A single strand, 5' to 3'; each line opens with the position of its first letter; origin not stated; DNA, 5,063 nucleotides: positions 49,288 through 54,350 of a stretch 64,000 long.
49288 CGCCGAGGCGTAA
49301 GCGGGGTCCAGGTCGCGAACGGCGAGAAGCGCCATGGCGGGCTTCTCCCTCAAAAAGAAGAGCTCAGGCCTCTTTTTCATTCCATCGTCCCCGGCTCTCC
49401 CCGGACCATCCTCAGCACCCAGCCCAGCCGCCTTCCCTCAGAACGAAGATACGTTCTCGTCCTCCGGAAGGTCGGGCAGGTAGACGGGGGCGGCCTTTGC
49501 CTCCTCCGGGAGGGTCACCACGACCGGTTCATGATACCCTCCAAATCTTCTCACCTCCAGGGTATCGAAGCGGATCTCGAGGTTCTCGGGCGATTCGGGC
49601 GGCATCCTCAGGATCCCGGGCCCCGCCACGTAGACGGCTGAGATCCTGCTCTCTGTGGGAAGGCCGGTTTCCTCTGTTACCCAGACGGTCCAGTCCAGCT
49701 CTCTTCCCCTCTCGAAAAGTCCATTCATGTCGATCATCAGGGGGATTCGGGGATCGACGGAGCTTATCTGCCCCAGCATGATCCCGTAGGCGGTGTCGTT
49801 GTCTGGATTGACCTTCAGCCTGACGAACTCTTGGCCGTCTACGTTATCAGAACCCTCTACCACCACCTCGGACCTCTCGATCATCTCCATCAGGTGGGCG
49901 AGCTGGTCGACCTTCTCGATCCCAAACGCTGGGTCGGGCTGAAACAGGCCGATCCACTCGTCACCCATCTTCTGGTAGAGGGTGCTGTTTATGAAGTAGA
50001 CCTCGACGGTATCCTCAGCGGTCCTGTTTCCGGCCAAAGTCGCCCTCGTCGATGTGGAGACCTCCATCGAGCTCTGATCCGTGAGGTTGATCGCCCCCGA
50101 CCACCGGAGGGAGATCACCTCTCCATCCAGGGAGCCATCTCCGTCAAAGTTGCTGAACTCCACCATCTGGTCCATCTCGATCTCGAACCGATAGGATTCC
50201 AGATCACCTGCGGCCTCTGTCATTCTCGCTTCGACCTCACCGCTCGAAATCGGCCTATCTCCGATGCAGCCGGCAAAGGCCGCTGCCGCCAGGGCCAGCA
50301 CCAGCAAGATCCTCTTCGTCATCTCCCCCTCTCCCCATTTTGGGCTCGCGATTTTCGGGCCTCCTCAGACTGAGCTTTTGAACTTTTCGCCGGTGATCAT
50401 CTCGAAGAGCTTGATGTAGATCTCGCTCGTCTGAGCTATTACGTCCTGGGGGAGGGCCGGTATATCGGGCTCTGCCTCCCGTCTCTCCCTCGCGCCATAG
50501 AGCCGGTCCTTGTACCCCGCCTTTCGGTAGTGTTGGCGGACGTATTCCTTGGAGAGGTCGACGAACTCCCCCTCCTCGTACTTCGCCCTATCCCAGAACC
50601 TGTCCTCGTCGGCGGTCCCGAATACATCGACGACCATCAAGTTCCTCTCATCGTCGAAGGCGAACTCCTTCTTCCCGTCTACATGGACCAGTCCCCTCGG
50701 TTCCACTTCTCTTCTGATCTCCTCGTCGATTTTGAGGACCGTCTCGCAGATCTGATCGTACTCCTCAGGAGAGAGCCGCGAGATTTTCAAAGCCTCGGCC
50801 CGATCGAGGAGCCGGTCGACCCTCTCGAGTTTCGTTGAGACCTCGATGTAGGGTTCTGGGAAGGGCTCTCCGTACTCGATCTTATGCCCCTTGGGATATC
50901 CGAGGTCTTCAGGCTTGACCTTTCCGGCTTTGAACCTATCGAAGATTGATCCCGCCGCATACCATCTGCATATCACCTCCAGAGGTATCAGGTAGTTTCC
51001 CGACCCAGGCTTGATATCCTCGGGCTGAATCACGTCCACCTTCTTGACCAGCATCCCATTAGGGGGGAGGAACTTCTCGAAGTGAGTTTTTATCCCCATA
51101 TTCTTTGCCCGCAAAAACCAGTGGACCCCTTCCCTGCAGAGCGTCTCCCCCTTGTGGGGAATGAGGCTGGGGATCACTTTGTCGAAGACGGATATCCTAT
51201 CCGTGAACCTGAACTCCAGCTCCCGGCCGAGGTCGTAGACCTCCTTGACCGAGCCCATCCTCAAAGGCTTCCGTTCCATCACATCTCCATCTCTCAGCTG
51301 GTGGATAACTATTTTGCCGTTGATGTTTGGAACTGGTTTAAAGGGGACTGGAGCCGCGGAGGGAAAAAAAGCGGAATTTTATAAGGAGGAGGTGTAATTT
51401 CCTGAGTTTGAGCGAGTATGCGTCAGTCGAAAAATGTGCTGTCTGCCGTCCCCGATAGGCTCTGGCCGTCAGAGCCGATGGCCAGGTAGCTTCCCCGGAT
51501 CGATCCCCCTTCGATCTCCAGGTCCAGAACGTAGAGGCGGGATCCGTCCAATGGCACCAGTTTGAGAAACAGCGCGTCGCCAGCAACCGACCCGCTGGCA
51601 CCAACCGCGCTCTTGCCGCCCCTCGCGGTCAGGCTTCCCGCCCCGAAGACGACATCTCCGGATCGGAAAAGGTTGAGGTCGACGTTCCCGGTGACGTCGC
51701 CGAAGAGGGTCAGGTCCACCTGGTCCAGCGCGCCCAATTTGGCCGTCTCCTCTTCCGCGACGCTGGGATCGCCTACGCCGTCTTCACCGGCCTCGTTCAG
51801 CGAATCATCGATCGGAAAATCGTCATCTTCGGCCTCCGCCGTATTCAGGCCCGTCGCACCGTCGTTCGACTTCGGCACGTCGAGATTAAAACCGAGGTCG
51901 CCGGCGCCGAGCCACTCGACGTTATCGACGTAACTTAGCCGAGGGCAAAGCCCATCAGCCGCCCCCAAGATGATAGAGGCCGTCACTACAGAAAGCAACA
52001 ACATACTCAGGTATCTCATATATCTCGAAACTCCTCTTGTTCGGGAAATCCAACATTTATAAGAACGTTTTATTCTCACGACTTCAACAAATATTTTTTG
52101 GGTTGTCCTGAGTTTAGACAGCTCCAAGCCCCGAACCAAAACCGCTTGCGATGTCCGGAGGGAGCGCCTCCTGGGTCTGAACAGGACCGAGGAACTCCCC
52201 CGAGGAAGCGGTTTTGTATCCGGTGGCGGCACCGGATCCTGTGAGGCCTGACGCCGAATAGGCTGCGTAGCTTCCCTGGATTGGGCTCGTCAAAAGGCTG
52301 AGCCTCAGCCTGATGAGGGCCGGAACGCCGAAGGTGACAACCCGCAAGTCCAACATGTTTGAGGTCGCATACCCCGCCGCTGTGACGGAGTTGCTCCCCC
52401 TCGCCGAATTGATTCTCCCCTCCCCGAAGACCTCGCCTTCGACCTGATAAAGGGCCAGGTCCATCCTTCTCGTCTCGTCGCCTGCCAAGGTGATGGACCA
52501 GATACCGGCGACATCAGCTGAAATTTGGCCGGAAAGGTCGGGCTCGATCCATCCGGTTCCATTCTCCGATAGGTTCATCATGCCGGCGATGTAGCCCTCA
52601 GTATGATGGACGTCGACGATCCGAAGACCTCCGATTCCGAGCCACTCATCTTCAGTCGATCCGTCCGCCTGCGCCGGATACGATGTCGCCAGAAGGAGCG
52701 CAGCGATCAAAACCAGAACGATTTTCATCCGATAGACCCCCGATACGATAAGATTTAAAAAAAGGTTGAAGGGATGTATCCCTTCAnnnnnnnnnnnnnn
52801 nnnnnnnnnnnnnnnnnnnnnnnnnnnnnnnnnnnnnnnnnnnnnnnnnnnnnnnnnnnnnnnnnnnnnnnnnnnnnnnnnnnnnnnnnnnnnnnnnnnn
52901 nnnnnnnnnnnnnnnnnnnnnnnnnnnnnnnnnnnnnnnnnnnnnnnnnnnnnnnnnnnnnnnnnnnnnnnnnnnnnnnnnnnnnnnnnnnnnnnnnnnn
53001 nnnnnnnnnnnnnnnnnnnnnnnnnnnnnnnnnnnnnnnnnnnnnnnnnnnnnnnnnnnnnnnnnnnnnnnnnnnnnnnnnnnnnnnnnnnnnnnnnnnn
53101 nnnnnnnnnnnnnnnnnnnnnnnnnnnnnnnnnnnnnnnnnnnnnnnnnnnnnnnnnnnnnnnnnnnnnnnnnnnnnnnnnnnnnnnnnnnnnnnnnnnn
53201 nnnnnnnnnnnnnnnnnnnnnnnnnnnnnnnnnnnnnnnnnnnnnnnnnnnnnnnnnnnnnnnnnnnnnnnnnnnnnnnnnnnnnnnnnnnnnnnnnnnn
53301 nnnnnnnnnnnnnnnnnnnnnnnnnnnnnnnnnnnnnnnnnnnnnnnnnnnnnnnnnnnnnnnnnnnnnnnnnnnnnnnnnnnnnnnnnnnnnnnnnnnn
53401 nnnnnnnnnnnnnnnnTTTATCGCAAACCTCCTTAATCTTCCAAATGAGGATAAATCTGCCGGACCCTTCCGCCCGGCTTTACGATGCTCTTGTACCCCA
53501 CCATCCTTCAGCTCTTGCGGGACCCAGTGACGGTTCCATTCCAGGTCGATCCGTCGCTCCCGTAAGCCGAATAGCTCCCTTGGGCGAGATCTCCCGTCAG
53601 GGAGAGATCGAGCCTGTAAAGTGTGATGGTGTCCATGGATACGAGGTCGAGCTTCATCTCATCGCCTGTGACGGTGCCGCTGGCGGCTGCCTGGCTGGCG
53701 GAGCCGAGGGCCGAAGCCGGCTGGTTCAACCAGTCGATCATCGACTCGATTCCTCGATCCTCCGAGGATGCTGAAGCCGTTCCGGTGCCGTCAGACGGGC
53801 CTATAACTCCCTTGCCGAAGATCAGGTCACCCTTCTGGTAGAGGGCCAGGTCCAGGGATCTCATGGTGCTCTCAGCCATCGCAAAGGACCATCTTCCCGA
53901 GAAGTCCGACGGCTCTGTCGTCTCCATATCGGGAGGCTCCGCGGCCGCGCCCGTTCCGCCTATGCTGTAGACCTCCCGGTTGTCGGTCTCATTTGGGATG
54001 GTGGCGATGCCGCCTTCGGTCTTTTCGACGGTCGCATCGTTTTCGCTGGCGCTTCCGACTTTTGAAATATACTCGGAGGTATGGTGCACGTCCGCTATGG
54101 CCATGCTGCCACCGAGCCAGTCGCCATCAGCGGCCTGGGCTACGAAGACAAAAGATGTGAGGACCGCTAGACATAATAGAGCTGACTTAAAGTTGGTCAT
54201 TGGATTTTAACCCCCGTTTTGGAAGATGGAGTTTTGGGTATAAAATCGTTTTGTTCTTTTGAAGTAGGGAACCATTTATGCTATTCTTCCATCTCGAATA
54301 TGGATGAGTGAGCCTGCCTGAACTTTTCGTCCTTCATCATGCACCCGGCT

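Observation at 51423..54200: Tandem array of four divergent paralogous secreted proteins of an unrecognised family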

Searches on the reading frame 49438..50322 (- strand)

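Call 62: search_protein_families(library=ncbifam, max_evalue=0.001, proteins=[window:49438-50322:-])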
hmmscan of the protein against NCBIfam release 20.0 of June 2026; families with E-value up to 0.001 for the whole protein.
window:49438-50322:- (294 aa): 0 families

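Call 63: search_protein_families(library=pfam, max_evalue=0.01, proteins=[window:49438-50322:-])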
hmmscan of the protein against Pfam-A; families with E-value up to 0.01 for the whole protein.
window:49438-50322:- (294 aa): 1 family
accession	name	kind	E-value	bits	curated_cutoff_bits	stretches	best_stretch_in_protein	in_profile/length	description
PF20316.5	DUF6612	-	0.00061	19.9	23.7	1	29-151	4-118/237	Family of unknown function (DUF6612)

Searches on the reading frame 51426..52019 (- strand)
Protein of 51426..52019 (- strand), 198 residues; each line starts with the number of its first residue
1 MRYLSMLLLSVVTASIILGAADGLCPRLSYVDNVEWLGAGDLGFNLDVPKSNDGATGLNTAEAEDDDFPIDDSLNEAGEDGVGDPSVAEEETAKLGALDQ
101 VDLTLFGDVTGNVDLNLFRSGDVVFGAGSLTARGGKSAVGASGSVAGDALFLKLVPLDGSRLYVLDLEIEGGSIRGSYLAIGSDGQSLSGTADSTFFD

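Call 4: search_protein_families(library=pfam, max_evalue=10, proteins=[window:51426-52019:-])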
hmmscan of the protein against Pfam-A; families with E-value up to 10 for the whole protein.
seq(198 aa): 0 families

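Call 5: search_protein_families(library=ncbifam, max_evalue=10, alignment_id=A1)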
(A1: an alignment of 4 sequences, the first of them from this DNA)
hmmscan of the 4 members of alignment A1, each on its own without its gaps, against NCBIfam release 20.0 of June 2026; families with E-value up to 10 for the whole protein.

A. member 1, seq(198 aa): 0 families

B. families by the number of members that match (of 4 scanned): 0 families

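Call 6: find_homologous_proteins(query=A1, max_evalue=0.001)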
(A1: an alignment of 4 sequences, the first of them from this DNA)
Query A1 (4 sequences) (198 aa, profile of the alignment): 67 proteins with E <= 0.001 among 8000 candidates.
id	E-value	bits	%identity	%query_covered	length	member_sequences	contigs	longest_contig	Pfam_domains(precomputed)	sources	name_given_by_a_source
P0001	5.1e-69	250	29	73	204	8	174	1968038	-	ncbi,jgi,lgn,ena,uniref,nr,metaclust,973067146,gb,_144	ncbi:MAG: hypothetical protein WCY97_06575 [Methanothrix sp.]|jgi:hypothetical protein|uniref:Unchar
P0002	1.6e-65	239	37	48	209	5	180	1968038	-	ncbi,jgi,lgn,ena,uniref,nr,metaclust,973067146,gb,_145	ncbi:MAG: hypothetical protein WCY97_06580 [Methanothrix sp.]|jgi:hypothetical protein|uniref:Lipopr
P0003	7.7e-61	223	87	100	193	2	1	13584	-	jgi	jgi:hypothetical protein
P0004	1.5e-57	213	35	59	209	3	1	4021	-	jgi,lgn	-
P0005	2.0e-56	209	38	48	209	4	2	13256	-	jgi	-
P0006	3.5e-56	208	28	80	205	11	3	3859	-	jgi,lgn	jgi:hypothetical protein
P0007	7.1e-56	207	36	48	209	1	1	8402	-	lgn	-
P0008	8.2e-56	207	35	63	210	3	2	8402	-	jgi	jgi:hypothetical protein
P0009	4.7e-54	201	35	48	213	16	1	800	-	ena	-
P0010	2.5e-53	199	37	48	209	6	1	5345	-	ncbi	-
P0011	6.4e-53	197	28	80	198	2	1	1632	-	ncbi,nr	ncbi:MAG: hypothetical protein APR56_10515 [Methanosaeta sp. SDB]|nr:MAG: hypothetical protein APR56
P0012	3.6e-52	195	33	78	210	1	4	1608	-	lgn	-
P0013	6.4e-52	194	36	49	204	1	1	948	-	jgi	-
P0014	9.6e-52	194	29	80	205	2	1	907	-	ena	-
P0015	7.1e-51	191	33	66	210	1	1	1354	-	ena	-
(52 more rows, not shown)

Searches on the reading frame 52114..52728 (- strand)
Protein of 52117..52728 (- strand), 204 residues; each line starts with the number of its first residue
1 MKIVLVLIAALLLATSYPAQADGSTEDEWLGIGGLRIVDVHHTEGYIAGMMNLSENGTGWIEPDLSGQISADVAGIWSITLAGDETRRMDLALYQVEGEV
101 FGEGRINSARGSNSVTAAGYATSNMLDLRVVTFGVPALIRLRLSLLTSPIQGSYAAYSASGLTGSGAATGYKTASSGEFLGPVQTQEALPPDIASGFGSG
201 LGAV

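Call 4: search_protein_families(library=pfam, max_evalue=10, proteins=[window:52117-52728:-])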
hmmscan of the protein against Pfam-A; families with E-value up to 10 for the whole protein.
seq(204 aa): 0 families

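Call 49: predict_structure(alignment_id=A5)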
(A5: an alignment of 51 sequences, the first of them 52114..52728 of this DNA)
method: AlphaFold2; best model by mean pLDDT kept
length: 204 residues; sequences in the alignment: 51
mean_pLDDT: 70.7   pTM: 0.56
mean pLDDT of the five models: 70.7, 70.5, 70.5, 70.4, 70.4
residues with pLDDT >= 90: 97; 70-90: 10; 50-70: 21; < 50: 76
segments of 3 or more residues with pLDDT < 50: 13-54, 56-61, 180-204
pLDDT, mean of each block of 10 residues (from residue 1): 49 41 37 39 39 43 62 96 96 93 96 97 95 94 95 97 97 74 42 45 43
secondary structure, 60 per line:
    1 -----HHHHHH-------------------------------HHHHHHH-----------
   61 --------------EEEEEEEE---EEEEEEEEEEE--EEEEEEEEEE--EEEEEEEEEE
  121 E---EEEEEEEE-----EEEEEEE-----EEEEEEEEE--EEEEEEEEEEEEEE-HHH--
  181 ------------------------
elements in order: H6-11 H43-49 E75-82 E86-96 E99-108 E111-121 E125-132 E138-144 E150-158 E161-174
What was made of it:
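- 52114..52728 (-): W2: 204-aa secreted paralog. It has a signal peptide, the strongly conserved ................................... segment, a barrel at residues about 72-175, and a disordered tail. AlphaFold2 in call 49.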

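Call 53: fold_search(model_id=the predicted structure, library=pdb)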
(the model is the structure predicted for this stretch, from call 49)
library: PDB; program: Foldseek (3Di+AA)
matches with E <= 10: 627; with E <= 0.001: 0
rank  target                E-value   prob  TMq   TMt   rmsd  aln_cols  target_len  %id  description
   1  1jju_A                5.2e-03  1.00  0.37  0.17   3.5       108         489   17  Structure of a Quinohemoprotein Amine Dehydrogenase with a Unique Redox Cofactor and Highly Unusual Crosslinking (released 2001-12-12)
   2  5m6j                  2.8e-02  1.00  0.36  0.40   4.3       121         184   10  Crystal structure of nitrophorin 7 E27V mutant from Rhodnius prolixus (released 2017-12-20)
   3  4xmc                  3.1e-02  1.00  0.36  0.39   4.4       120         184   10  Crystal structure of nitrophorin 7 from Rhodnius prolixus at pH 5.8 (released 2015-07-29)
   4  7n34                  3.7e-02  0.99  0.33  0.55   4.7       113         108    9  Structure of Yersinia aleksiciae Cap15 cyclic dinucleotide receptor, crystal form 1 (released 2021-11-17)
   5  4xmh_A                3.9e-02  1.00  0.36  0.39   4.5       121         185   10  Crystal structure of nitrophorin 7 from Rhodnius prolixus at pH 7.8 complexed with Gly-Gly-Gly (released 2015-07-29)
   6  1lf7                  6.0e-02  0.85  0.27  0.32   7.2       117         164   11  Crystal Structure of Human Complement Protein C8gamma at 1.2 A Resolution (released 2002-06-12)
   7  4z27_A                7.4e-02  0.95  0.32  0.45   5.3       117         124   11  Crystal structure of apo short hoefavidin (released 2015-08-05)
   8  1umz_B                8.7e-02  0.51  0.22  0.18   8.3       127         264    6  Xyloglucan endotransglycosylase in complex with the xyloglucan nonasaccharide XLLG. (released 2004-03-18)
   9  8i34_B                9.7e-02  0.23  0.20  0.22  11.2       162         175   10  The crystal structure of EPD-BCP1 from a marine sponge (released 2023-08-16)
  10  1umz_A                1.0e-01  0.54  0.23  0.19   8.1       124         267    6  Xyloglucan endotransglycosylase in complex with the xyloglucan nonasaccharide XLLG. (released 2004-03-18)
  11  2ova                  1.4e-01  0.72  0.27  0.31   7.3       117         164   11  X-ray structure of Human Complement Protein C8gamma Y83W Mutant (released 2007-05-22)
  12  8amh_D                1.5e-01  0.85  0.33  0.49   9.4       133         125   14  The Crystal structure of wt apo agroavidin (released 2023-04-12)
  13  7n35_A                1.6e-01  0.94  0.32  0.54   4.1       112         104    8  Structure of Yersinia aleksiciae Cap15 cyclic dinucleotide receptor, crystal form 2 (released 2021-11-17)
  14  3szi_K                1.6e-01  0.75  0.30  0.45   5.9       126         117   11  Structure of apo shwanavidin (P21 form) (released 2012-04-25)
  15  3szh_D                1.7e-01  0.77  0.31  0.47   5.7       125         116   11  Crystal structure of apo shwanavidin (P1 form) (released 2012-04-11)
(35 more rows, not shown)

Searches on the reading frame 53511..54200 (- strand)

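Call 4: search_protein_families(library=pfam, max_evalue=10, proteins=[window:53511-54200:-])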
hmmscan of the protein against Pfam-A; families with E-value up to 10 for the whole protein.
seq(230 aa): 1 family
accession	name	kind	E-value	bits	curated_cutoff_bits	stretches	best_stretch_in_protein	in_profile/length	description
PF11495.14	Regulator_TrmB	-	0.13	11.9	22.2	1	55-89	190-222/233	Archaeal transcriptional regulator TrmB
